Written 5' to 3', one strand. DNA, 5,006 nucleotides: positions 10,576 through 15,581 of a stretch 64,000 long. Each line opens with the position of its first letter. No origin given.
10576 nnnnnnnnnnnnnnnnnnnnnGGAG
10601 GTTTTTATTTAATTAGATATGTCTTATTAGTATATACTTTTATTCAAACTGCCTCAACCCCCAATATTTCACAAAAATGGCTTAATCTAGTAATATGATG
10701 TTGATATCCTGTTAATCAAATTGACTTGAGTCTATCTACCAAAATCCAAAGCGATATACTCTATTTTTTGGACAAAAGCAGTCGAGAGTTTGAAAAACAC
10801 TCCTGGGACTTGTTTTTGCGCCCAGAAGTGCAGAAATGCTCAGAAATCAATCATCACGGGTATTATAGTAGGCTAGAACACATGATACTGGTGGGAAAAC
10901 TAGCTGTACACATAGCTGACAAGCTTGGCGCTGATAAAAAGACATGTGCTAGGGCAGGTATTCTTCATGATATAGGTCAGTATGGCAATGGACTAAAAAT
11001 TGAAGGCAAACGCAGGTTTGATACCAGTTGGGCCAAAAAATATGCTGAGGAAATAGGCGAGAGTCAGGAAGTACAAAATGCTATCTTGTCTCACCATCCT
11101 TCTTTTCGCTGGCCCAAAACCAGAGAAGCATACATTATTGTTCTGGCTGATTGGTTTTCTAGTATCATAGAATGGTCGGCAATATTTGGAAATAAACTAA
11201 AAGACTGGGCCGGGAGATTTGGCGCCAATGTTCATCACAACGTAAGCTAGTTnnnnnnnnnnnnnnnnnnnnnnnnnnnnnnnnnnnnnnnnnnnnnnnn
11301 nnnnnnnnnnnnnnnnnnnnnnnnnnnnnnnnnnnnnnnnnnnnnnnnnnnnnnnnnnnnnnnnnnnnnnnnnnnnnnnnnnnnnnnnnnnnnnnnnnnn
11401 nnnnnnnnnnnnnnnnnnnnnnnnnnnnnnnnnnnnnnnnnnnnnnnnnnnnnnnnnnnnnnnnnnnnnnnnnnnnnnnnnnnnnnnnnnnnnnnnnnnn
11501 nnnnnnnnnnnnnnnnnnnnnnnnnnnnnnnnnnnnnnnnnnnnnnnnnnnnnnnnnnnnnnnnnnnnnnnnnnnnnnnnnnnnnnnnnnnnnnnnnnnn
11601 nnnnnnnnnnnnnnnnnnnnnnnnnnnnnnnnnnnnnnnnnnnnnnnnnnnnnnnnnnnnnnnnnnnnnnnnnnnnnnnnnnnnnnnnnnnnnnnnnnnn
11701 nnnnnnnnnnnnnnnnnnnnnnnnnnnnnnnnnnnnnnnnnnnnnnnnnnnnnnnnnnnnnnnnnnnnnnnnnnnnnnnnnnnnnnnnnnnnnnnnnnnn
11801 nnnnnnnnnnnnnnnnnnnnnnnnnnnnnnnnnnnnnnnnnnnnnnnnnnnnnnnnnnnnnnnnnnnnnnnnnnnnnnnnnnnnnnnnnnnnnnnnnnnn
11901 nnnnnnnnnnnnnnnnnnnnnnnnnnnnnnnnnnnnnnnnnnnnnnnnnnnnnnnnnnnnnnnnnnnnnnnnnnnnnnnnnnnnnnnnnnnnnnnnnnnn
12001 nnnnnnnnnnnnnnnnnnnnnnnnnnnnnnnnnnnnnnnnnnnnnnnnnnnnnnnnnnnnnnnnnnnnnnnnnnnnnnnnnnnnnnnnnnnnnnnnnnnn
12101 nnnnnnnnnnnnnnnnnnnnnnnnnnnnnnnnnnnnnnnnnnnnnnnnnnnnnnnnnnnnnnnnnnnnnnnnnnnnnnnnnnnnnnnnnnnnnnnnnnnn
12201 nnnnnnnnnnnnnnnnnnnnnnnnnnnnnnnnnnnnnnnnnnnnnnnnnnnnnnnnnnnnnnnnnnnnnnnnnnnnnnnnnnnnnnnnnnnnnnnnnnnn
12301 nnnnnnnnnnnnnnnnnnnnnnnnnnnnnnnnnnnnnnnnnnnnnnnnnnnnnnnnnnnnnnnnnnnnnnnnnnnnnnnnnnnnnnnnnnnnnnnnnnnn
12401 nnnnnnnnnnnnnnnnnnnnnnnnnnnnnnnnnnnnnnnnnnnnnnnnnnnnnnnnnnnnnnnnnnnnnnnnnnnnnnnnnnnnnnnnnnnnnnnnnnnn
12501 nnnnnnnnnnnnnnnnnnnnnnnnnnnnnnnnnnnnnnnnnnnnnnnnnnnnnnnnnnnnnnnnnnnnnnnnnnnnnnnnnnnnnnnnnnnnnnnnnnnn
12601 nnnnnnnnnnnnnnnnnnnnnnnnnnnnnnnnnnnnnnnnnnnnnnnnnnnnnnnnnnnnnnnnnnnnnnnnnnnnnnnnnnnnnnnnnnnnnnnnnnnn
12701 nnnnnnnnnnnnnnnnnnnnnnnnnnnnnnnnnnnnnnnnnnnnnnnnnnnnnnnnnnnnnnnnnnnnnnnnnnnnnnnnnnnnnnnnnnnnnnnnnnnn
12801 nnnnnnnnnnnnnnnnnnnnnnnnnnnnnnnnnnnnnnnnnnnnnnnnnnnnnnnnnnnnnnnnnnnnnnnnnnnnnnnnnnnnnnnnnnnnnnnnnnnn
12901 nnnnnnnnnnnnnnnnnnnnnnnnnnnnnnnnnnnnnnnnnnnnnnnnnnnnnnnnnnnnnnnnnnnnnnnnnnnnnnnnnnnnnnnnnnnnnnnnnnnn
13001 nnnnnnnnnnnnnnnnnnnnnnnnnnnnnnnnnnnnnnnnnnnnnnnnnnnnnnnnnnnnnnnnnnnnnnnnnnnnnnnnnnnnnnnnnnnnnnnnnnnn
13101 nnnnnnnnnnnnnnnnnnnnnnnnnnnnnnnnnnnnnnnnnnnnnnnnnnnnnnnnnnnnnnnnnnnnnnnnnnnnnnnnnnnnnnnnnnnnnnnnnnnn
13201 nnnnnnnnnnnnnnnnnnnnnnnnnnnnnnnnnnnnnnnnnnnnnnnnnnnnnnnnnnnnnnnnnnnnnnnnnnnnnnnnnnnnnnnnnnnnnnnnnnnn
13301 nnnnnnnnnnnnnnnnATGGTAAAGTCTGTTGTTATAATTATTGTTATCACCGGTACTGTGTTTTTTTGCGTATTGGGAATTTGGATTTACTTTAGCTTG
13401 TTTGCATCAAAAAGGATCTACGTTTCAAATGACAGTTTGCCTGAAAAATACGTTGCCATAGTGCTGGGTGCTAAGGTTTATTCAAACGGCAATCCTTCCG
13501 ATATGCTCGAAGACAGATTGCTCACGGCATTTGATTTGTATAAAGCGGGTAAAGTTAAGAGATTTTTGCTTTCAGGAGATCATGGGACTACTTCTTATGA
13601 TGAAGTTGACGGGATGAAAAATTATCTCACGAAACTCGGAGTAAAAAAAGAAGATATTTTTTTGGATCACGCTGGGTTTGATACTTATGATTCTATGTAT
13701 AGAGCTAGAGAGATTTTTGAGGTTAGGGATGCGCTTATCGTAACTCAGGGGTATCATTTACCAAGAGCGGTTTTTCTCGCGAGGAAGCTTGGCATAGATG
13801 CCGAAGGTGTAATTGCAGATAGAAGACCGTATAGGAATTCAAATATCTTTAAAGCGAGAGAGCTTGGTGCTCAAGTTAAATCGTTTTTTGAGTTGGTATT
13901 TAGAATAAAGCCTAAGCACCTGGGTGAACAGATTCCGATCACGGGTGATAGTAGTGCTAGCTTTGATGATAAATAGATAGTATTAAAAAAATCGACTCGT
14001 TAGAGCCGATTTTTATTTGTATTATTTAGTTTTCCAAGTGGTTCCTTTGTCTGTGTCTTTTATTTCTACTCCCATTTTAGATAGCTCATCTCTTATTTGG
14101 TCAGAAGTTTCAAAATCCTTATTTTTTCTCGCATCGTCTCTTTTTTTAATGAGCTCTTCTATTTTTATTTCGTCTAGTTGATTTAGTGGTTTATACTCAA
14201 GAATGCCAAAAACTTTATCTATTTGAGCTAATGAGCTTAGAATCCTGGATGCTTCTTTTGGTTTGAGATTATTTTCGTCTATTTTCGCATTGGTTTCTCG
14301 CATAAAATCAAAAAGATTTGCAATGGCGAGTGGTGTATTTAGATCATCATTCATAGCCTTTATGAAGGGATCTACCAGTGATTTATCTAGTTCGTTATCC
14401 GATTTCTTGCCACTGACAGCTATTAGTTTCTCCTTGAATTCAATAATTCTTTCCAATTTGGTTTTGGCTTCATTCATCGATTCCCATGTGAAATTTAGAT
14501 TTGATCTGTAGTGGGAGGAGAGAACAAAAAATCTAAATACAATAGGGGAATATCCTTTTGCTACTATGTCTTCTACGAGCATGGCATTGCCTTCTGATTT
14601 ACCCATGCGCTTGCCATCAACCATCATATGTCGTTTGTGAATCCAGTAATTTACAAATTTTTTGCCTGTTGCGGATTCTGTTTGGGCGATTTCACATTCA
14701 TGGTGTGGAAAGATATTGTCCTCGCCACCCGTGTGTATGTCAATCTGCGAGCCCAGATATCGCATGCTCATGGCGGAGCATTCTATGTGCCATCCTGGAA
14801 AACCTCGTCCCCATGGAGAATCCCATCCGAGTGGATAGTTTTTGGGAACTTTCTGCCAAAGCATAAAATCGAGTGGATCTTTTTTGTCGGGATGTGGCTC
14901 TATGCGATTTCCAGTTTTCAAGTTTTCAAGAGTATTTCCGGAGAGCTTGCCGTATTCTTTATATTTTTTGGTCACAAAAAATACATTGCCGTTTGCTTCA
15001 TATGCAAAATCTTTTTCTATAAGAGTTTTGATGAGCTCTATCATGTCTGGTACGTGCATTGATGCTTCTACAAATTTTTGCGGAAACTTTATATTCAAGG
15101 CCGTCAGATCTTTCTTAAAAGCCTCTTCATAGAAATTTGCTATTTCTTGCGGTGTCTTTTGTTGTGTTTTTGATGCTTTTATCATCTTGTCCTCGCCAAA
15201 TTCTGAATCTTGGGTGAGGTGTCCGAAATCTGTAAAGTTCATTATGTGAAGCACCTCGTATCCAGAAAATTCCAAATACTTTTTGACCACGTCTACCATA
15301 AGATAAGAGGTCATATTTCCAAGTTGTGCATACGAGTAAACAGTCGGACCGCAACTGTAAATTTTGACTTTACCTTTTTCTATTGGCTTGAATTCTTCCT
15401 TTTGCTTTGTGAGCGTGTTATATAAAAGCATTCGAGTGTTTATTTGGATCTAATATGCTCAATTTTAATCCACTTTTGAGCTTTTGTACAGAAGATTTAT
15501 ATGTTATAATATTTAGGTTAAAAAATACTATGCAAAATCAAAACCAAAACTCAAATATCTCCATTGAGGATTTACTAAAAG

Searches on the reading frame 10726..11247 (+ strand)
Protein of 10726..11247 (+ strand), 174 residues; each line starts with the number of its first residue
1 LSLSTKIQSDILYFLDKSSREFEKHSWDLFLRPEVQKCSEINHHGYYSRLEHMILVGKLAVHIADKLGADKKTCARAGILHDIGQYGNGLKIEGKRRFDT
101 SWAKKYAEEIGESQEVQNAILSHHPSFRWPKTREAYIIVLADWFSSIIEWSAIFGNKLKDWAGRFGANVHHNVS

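Call 6: search_protein_families(library=pfam, proteins=[window:10726-11247:+], max_evalue=0.001)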
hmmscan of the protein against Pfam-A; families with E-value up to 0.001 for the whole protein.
window:10726-11247:+ (174 aa): 1 family
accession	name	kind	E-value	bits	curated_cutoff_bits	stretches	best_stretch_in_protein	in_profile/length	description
PF01966.28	HD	-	3.7e-16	59.9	22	1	49-145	1-114/116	HD domain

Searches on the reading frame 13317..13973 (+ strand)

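Call 7: search_protein_families(library=pfam, proteins=[window:13317-13973:+], max_evalue=0.001)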
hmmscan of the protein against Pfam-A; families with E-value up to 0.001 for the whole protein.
window:13317-13973:+ (219 aa): 1 family
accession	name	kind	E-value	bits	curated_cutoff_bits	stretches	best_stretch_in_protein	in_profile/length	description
PF02698.23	DUF218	-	1.9e-26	93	27.6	1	46-165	2-105/133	DUF218 domain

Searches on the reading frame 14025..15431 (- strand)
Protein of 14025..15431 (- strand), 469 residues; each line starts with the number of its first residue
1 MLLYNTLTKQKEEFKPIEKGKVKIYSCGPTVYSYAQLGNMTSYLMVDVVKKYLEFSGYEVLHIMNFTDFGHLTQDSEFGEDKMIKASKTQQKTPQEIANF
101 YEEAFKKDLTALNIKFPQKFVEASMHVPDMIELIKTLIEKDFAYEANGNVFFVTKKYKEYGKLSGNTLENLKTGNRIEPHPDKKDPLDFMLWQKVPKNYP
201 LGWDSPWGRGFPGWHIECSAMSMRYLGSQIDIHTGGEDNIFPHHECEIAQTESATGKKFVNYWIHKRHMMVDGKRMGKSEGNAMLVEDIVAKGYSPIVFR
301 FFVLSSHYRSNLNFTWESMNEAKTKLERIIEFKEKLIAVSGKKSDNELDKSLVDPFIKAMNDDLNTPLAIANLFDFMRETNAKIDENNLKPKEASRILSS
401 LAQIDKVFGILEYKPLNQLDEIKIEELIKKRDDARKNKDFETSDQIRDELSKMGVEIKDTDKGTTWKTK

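Call 7: search_protein_families(library=pfam, proteins=[window:14025-15431:-], max_evalue=0.001)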
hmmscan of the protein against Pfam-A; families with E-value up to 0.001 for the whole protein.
window:14025-15431:- (469 aa): 5 families
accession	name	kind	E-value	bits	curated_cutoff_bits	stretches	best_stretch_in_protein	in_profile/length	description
PF01406.26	tRNA-synt_1e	-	1.1e-100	337.3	27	1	14-323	2-300/301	tRNA synthetases class I (C) catalytic domain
PF09190.17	DALR_2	-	7.1e-14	52.5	22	1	356-412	2-57/57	DALR domain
PF09334.17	tRNA-synt_1g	-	2.1e-13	50.2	20.1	2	35-156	14-126/391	tRNA synthetases class I (M)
PF23493.1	CysS_C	-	1e-08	35.6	23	1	424-466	8-50/51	Cysteinyl-tRNA ligase anticodon binding domain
PF00750.26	tRNA-synt_1d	-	0.00021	20.8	23.3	0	9-106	8-106/349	tRNA synthetases class I (R), catalytic domain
